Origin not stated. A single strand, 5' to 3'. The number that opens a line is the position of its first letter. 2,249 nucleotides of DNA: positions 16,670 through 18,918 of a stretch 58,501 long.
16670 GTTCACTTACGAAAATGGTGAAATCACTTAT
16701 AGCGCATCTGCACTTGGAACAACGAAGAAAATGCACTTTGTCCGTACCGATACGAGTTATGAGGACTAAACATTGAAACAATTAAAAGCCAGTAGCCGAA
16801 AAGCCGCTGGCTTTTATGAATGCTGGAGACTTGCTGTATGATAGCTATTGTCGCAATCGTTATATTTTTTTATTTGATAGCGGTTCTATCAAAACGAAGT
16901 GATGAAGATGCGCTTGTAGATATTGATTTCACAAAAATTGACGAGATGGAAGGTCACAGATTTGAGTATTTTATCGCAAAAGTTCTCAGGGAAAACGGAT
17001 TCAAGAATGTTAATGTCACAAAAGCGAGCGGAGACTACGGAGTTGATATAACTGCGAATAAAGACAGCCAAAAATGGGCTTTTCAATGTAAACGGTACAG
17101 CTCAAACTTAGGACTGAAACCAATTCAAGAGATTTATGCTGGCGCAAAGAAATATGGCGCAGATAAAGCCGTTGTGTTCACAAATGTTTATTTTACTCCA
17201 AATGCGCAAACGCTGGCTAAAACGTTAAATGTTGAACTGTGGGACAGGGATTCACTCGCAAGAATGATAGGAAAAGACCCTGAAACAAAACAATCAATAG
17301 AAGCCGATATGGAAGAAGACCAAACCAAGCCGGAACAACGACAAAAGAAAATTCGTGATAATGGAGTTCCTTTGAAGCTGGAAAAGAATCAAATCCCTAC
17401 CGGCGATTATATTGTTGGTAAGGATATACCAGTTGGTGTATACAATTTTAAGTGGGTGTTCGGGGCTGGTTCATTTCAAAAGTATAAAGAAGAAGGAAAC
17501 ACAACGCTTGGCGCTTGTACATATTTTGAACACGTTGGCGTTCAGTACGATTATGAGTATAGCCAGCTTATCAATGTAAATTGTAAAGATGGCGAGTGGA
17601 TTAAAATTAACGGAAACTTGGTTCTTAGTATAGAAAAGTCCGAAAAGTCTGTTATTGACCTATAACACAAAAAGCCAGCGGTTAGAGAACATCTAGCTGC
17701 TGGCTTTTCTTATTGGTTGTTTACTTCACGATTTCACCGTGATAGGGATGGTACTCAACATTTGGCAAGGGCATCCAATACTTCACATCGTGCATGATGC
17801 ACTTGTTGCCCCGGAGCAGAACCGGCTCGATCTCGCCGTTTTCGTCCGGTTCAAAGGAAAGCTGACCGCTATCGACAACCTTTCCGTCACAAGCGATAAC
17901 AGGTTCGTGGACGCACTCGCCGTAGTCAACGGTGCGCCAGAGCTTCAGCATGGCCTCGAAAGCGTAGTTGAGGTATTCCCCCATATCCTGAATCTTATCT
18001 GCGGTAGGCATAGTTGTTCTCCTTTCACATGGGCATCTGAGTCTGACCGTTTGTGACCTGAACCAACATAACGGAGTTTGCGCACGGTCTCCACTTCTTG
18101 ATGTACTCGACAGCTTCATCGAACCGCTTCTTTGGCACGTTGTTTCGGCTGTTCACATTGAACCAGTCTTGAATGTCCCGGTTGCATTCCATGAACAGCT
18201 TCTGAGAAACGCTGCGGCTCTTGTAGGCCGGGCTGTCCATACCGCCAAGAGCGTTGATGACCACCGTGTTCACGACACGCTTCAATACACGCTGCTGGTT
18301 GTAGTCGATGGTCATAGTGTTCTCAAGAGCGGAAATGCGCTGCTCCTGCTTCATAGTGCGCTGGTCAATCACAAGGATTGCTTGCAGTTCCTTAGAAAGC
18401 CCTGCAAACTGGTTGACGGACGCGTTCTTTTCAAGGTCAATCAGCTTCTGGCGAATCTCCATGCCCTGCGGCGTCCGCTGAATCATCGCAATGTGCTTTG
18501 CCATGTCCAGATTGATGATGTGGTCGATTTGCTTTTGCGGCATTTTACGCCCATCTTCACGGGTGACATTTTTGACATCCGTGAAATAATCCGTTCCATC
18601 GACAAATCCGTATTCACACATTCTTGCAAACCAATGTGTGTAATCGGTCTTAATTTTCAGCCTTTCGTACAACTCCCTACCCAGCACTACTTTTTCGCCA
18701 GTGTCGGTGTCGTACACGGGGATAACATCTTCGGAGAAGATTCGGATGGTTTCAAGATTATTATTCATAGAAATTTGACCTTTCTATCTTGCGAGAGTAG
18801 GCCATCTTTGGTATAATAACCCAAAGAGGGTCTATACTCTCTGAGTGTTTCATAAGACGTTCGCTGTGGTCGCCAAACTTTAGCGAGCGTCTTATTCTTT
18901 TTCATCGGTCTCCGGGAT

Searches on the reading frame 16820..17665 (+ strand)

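Call 12: search_protein_families(library=pfam, proteins=[window:16820-17665:+], max_evalue=0.01)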
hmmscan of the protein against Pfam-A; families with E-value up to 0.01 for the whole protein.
window:16820-17665:+ (281 aa): 3 families
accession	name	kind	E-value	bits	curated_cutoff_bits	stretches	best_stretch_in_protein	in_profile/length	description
PF04471.18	Mrr_cat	-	3.4e-32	111.4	21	1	40-150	1-115/115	Restriction endonuclease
PF22722.2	NA-iREase1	-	4.2e-07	30.3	27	1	49-146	2-104/106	NACHT-associated inactive Restriction Endonuclease 1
PF13156.12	Mrr_cat_2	-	6.4e-06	26.5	22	1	53-141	11-105/127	Restriction endonuclease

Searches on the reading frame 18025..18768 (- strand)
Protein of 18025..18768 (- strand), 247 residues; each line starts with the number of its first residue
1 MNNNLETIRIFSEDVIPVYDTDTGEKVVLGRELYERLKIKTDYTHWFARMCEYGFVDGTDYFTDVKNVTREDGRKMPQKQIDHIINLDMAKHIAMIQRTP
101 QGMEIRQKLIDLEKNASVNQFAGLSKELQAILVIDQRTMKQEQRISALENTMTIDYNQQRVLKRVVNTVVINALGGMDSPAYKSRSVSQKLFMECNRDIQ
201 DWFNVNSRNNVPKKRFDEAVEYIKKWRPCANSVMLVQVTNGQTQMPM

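Call 12: search_protein_families(library=pfam, proteins=[window:18025-18768:-], max_evalue=0.01)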
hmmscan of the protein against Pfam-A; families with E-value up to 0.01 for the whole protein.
window:18025-18768:- (247 aa): 2 families
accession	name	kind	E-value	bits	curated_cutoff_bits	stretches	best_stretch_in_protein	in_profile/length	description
PF10552.14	ORF6C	-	1.7e-27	96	22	1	127-231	5-109/114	ORF6C domain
PF08346.17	AntA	-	1.3e-23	83.8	27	1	28-99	1-68/68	AntA/AntB antirepressor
